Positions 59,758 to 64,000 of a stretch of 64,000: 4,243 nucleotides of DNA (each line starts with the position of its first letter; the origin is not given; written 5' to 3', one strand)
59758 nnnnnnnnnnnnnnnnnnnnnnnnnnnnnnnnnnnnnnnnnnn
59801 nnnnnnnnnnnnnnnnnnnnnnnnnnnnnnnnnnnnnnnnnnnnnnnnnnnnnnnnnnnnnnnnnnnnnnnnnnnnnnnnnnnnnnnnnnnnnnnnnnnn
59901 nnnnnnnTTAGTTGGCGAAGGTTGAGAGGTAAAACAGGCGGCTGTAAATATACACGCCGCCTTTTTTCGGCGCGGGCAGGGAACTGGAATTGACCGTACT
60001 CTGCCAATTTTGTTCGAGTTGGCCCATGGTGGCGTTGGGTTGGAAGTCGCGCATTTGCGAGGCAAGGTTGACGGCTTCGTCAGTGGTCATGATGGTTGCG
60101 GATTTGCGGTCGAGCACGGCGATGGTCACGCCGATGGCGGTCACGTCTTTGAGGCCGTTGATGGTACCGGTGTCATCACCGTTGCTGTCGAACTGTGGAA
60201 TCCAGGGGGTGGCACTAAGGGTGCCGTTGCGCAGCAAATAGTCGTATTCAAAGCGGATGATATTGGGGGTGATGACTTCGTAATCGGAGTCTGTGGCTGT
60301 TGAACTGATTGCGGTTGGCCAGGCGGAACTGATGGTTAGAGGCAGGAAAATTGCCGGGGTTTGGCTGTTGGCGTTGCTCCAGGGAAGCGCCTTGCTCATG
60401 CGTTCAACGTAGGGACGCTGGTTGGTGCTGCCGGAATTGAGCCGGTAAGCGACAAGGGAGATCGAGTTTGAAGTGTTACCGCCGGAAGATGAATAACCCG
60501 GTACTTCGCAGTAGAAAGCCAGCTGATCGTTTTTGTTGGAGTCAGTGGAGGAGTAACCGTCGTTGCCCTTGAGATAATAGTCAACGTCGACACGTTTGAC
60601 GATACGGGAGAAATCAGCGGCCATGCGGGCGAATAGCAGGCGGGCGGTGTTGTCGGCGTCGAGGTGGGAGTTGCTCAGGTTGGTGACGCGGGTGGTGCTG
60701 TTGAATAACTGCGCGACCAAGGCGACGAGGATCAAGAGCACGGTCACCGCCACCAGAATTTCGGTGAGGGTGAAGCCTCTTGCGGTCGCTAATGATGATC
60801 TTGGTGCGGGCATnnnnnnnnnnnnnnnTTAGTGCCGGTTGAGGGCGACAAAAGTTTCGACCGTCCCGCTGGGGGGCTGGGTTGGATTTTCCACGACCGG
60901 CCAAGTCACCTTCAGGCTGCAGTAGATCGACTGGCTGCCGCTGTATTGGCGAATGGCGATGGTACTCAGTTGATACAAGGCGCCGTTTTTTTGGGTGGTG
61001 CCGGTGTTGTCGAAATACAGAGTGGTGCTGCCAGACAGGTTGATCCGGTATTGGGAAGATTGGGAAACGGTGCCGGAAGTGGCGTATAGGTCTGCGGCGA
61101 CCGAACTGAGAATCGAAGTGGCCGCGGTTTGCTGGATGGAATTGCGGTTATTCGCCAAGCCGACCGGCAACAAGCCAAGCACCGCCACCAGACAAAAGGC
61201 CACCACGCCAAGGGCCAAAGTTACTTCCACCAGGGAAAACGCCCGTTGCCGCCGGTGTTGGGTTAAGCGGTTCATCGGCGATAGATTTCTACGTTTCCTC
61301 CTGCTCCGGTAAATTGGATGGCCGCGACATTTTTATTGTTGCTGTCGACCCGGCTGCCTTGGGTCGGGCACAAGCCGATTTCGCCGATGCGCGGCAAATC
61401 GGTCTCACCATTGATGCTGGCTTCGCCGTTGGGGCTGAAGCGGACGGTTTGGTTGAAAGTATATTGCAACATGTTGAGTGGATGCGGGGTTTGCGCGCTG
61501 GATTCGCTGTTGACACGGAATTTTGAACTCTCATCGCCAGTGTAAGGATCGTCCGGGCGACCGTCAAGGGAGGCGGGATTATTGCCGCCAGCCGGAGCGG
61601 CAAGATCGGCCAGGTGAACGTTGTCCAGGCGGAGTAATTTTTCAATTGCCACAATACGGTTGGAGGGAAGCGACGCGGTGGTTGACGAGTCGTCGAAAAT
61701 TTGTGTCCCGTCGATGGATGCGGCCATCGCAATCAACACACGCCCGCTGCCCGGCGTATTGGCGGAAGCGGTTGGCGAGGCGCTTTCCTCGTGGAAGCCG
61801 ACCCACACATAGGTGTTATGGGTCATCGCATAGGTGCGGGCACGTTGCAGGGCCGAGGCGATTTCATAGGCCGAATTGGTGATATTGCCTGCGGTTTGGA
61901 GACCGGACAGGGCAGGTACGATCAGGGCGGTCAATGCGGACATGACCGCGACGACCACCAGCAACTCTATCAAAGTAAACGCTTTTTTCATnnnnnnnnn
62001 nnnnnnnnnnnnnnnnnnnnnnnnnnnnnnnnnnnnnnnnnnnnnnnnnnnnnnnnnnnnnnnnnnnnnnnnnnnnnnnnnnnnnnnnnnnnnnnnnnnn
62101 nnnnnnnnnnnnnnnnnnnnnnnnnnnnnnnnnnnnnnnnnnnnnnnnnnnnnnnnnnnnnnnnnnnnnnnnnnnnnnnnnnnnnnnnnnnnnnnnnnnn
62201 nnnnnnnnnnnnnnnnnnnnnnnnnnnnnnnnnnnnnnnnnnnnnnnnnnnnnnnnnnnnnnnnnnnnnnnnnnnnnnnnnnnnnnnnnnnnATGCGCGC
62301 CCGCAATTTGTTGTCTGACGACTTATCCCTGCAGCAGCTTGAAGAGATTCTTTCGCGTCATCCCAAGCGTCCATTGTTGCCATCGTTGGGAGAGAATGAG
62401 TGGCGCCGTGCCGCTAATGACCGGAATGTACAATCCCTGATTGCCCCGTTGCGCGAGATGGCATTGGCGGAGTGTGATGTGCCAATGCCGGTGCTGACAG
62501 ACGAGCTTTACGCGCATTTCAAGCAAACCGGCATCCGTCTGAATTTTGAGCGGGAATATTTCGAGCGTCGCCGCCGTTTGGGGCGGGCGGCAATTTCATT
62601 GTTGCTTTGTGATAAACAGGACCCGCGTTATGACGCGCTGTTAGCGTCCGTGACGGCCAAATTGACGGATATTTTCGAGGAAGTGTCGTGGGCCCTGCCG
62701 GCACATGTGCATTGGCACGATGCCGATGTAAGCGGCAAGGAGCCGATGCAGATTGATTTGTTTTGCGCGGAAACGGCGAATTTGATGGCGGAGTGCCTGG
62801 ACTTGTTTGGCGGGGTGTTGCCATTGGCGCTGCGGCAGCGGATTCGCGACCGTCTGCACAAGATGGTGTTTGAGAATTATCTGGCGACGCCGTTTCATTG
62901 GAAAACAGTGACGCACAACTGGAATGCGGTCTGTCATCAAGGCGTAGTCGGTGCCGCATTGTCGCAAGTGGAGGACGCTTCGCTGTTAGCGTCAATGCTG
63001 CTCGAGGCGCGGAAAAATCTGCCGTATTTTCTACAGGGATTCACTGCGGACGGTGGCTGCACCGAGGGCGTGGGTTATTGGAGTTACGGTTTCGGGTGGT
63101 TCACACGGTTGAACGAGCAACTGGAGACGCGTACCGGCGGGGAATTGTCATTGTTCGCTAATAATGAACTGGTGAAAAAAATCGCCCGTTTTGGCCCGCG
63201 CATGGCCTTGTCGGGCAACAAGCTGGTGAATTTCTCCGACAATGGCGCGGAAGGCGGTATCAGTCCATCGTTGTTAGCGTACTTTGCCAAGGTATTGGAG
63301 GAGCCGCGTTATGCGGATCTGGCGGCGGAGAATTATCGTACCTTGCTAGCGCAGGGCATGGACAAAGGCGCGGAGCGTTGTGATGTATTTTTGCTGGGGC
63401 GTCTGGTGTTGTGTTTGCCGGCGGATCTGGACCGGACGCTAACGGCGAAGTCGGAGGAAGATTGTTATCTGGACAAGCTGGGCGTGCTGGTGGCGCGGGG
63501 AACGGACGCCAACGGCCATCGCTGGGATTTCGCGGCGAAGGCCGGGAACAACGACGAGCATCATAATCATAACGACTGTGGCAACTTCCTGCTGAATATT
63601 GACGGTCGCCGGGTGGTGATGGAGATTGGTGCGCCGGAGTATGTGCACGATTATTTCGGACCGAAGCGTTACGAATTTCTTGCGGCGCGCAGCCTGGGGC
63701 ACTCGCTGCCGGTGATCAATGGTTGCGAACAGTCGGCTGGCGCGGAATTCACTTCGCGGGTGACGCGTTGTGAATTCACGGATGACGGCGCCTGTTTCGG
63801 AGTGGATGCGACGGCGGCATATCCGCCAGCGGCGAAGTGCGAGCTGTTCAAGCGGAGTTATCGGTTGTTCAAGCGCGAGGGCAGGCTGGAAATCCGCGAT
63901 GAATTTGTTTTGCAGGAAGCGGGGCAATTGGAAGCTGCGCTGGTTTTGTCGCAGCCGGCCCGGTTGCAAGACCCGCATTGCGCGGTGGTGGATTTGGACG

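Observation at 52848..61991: GspH/I/J/K-like pseudopilin quartet with a giant (~1188 aa) K-like protein, tightly coupled to a secreted protein, an FAD oxidoreductase and a GH-like gene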

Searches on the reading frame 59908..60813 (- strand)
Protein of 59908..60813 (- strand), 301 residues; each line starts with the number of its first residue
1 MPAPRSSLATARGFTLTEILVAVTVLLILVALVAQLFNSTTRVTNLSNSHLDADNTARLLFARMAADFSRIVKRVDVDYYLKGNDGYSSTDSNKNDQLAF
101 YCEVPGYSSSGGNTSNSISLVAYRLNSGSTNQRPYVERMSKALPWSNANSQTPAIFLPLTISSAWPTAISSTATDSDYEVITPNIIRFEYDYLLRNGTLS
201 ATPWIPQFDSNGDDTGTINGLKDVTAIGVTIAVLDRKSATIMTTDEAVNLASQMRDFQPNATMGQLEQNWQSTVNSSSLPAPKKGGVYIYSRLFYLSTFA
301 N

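Call 4: search_protein_families(library=ncbifam, proteins=[window:59908-60813:-], max_evalue=0.01)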
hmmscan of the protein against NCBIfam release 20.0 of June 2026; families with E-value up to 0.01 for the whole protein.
window:59908-60813:- (301 aa): 7 families
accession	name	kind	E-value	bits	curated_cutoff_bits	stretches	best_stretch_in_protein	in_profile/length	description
TIGR02599.1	TIGR02599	subfamily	2.1e-06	27.2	256.5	1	13-72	1-60/361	Verru_Chthon cassette protein C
TIGR02532.1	IV_pilin_GFxxxE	domain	7.6e-05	22.4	16.3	1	12-33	2-23/24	prepilin-type N-terminal cleavage/methylation domain-containing protein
NF041002.1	pilin_ComGF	equivalog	0.00027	21.2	80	1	12-50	2-40/139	competence type IV pilus minor pilin ComGF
TIGR02523.1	type_IV_pilV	equivalog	0.00059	20.3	52.2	1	11-77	1-67/139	type IV pilus modification protein PilV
TIGR01711.1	gspJ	equivalog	0.00076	19.3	64.85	1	12-126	1-117/192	type II secretion system minor pseudopilin GspJ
TIGR01710.1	typeII_sec_gspG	equivalog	0.0028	17.7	88.85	1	12-41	1-31/134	type II secretion system major pseudopilin GspG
NF041013.1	T4P_ComGE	equivalog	0.0055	16.8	49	1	12-39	4-31/83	competence type IV pilus minor pilin ComGE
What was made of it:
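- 59908..60813 (-): Cassette gene C: GspJ/PilW-like minor pseudopilin, 301 aa, ARG|FTLTE. TIGR02599 scores 27 bits against a cutoff of 256.5, and GspJ (TIGR01711) 19 bits (call 4).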

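Call 5: search_protein_families(library=pfam, proteins=[window:59908-60813:-], max_evalue=0.01)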
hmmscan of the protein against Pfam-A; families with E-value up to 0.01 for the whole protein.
window:59908-60813:- (301 aa): 1 family
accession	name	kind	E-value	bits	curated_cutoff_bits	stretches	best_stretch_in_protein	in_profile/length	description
PF07963.17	N_methyl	-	0.00023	21.1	21.2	1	11-33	4-26/27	Prokaryotic N-terminal methylation motif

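Call 79: search_solved_structures(query=A9, max_evalue=1)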
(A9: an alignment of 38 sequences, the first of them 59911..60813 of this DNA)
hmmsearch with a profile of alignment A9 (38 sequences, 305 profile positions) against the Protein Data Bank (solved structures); distinct sequences matched with E-value up to 1: 12.
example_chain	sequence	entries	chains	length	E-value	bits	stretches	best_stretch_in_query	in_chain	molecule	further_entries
7tgg_A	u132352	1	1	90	0.00094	21.6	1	7-36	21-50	Geopilin domain 1 protein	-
9egp_A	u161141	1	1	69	0.00097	21.6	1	9-37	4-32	Geopilin domain 1 protein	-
9laa_A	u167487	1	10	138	0.0062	18.9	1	8-35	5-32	Type IV pilin protein PilA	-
9lab_B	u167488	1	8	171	0.0097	18.3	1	11-36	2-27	MSHA major pilin subunit MshA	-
5wda_A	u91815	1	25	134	0.28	13.5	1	16-37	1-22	General secretion pathway protein G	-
8pfb_G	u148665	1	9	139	0.45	12.8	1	16-50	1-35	Type IV pilin PilE1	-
6gv9_A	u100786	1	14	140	0.68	12.2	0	16-34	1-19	Prepilin peptidase-dependent protein D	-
8p3b_A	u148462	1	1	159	0.72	12.1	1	16-57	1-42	Fimbrial protein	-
2hi2_A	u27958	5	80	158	0.75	12.1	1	16-57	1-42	Fimbrial protein | PilA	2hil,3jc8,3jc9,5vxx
1ay2_A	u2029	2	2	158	0.77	12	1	16-57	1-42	TYPE 4 PILIN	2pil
8gaq_A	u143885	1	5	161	0.85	11.9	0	215-245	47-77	C5HR2_4r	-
5g23_A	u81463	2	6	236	0.96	11.7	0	12-48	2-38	TYPE-IV LIKE PILIN TTHA1219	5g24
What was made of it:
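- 59908..60813 (-): Only the N-terminal helix matches PDB pilins (call 79).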

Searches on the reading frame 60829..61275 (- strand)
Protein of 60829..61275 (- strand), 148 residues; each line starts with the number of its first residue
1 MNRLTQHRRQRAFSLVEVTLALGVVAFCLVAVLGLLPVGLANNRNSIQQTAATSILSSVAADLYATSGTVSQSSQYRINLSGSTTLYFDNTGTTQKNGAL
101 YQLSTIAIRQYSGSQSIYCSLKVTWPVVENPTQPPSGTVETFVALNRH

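Call 4: search_protein_families(library=ncbifam, proteins=[window:60829-61275:-], max_evalue=0.01)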
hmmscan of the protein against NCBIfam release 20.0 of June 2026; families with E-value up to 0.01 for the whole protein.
window:60829-61275:- (148 aa): 3 families
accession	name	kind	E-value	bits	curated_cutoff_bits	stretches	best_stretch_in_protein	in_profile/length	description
TIGR02598.1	TIGR02598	subfamily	2.3e-16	60.3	51.4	1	12-96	1-81/151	Verru_Chthon cassette protein B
TIGR02523.1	type_IV_pilV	equivalog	0.0049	17.3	52.2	1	10-95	1-86/139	type IV pilus modification protein PilV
NF047828.1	T3SSXpsI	equivalog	0.0085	16.1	150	0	10-59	1-50/132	type II secretion system protein XpsI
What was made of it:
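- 60829..61275 (-): Cassette gene B: GspI/PilV-like minor pseudopilin, 148 aa, QRA|FSLVE. TIGR02598 scores 60.3 bits, above its cutoff of 51.4 (call 4).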

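Call 5: search_protein_families(library=pfam, proteins=[window:60829-61275:-], max_evalue=0.01)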
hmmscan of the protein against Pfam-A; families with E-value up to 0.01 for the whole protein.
window:60829-61275:- (148 aa): 1 family
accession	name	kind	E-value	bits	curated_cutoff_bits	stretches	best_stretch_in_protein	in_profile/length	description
PF07963.17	N_methyl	-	0.00024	21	21.2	1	8-33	2-27/27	Prokaryotic N-terminal methylation motif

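Call 78: search_solved_structures(query=A8, max_evalue=1)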
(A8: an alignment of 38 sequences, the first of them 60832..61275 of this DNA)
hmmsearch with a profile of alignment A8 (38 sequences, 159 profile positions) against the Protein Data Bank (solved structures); distinct sequences matched with E-value up to 1: 1.
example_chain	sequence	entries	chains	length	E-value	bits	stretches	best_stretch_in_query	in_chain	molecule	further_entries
6yfl_AA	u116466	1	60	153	0.77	13.1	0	68-148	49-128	coat protein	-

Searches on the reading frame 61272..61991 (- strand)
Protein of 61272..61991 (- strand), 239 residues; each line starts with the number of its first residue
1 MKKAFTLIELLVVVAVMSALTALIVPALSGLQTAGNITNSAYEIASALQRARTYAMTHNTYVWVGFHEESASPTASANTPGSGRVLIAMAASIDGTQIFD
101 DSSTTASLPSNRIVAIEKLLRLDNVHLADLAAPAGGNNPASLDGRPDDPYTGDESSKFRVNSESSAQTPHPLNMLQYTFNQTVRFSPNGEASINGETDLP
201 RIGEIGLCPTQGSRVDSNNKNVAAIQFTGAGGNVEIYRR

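Call 4: search_protein_families(library=ncbifam, proteins=[window:61272-61991:-], max_evalue=0.01)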
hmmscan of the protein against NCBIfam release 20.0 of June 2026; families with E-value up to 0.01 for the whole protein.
window:61272-61991:- (239 aa): 12 families
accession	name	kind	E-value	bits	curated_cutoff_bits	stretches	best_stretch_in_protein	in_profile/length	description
TIGR02596.1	TIGR02596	subfamily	3.6e-11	43.5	70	1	5-77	1-73/196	Verru_Chthon cassette protein D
NF040982.1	ComGD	equivalog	8.8e-09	35.9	70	1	2-71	1-70/139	competence type IV pilus minor pilin ComGD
NF041013.1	T4P_ComGE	equivalog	3e-07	30.4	49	1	2-60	3-61/83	competence type IV pilus minor pilin ComGE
TIGR01708.2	typeII_sec_gspH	equivalog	3.8e-07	30.3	80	1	4-68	3-67/169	type II secretion system minor pseudopilin GspH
NF040999.1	pilin_ComGC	equivalog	5.2e-06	26.6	75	1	2-33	1-32/84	competence type IV pilus major pilin ComGC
TIGR02532.1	IV_pilin_GFxxxE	domain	3.9e-05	23.3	16.3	1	3-24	2-23/24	prepilin-type N-terminal cleavage/methylation domain-containing protein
TIGR01710.1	typeII_sec_gspG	equivalog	5.2e-05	23.3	88.85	1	4-48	2-46/134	type II secretion system major pseudopilin GspG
NF007862.0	PRK10574.1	equivalog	0.00039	20.6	138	1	2-30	4-32/145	prepilin peptidase-dependent pilin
NF007800.0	PRK10506.1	equivalog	0.00048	20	158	1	2-66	8-72/163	prepilin peptidase-dependent protein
NF047827.1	T3SSXpsH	equivalog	0.0015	18.4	160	1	5-59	3-57/145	type II secretion system protein XpsH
NF041775.1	typeIV_PilA_Myxo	equivalog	0.0026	17.7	400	1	3-35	11-43/214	type IV pilin protein PilA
TIGR02599.1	TIGR02599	subfamily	0.0084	15.4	256.5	0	4-41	1-38/361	Verru_Chthon cassette protein C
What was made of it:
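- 61272..61991 (-): Cassette gene D: GspH/FimU-like minor pseudopilin, 239 aa, prepilin site KKA|FTLIE. GspH and ComGD score weaker (call 4).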

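Call 5: search_protein_families(library=pfam, proteins=[window:61272-61991:-], max_evalue=0.01)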
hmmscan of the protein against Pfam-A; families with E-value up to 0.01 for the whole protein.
window:61272-61991:- (239 aa): 2 families
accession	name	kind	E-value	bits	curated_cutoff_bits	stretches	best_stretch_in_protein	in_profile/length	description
PF07963.17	N_methyl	-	0.00014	21.7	21.2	1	2-24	4-26/27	Prokaryotic N-terminal methylation motif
PF12019.13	GspH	-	0.0052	17.7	21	0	42-111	3-49/108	Type II transport protein GspH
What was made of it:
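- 61272..61991 (-): Pfam gives N_methyl, and GspH at E 0.005 (call 5).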

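Call 77: search_solved_structures(query=A7, max_evalue=1)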
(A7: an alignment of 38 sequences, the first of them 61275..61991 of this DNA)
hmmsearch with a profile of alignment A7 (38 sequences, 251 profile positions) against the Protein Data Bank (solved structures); distinct sequences matched with E-value up to 1: 22.
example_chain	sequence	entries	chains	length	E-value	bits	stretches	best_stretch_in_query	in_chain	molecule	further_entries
7tgg_A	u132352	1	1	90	4.3e-10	42.7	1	9-71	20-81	Geopilin domain 1 protein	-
9egp_A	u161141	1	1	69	2.2e-09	40.3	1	11-55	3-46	Geopilin domain 1 protein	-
9laa_A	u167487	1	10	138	5.5e-08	35.8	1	10-68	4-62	Type IV pilin protein PilA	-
2m7g_A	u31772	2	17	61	1.9e-07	34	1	19-71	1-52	Geopilin domain 1 protein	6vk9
9lab_B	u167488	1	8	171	3.3e-06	29.9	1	14-67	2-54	MSHA major pilin subunit MshA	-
6xxd_A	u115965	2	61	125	8.8e-06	28.6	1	19-76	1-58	PilA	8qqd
8pfb_G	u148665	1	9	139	1.2e-05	28.1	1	19-49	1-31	Type IV pilin PilE1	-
8tj2_C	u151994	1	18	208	1.4e-05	27.9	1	19-60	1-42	Type IV major pilin protein PilA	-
6gv9_A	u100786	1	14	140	2.7e-05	26.9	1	19-52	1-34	Prepilin peptidase-dependent protein D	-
3sok_A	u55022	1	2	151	6.7e-05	25.6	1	19-44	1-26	Fimbrial protein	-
8p3b_A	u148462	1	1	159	0.0001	25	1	19-54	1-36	Fimbrial protein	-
5wda_A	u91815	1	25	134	0.0001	25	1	19-58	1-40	General secretion pathway protein G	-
2hi2_A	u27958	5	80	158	0.00011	25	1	19-54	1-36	Fimbrial protein | PilA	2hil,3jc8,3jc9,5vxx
1ay2_A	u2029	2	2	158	0.00011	25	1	19-54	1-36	TYPE 4 PILIN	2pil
5kua_A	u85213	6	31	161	0.00017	24.3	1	19-54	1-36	pilin | Neisseria meningitidis PilE variant SB-GATDH | Neisseria meningitidis PilE, SB-DATDH variant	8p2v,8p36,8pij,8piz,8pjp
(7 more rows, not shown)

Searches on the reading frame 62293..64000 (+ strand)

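Call 88: search_protein_families(library=pfam, proteins=[window:62293-64000:+], max_evalue=5)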
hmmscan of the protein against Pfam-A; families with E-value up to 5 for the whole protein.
window:62293-64000:+ (569 aa): 1 family
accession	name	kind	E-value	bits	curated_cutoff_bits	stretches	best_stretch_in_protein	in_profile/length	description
PF07940.18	Hepar_II_III_C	-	1.8e-07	31.3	24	1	409-550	21-163/237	Heparinase II/III-like, C-terminal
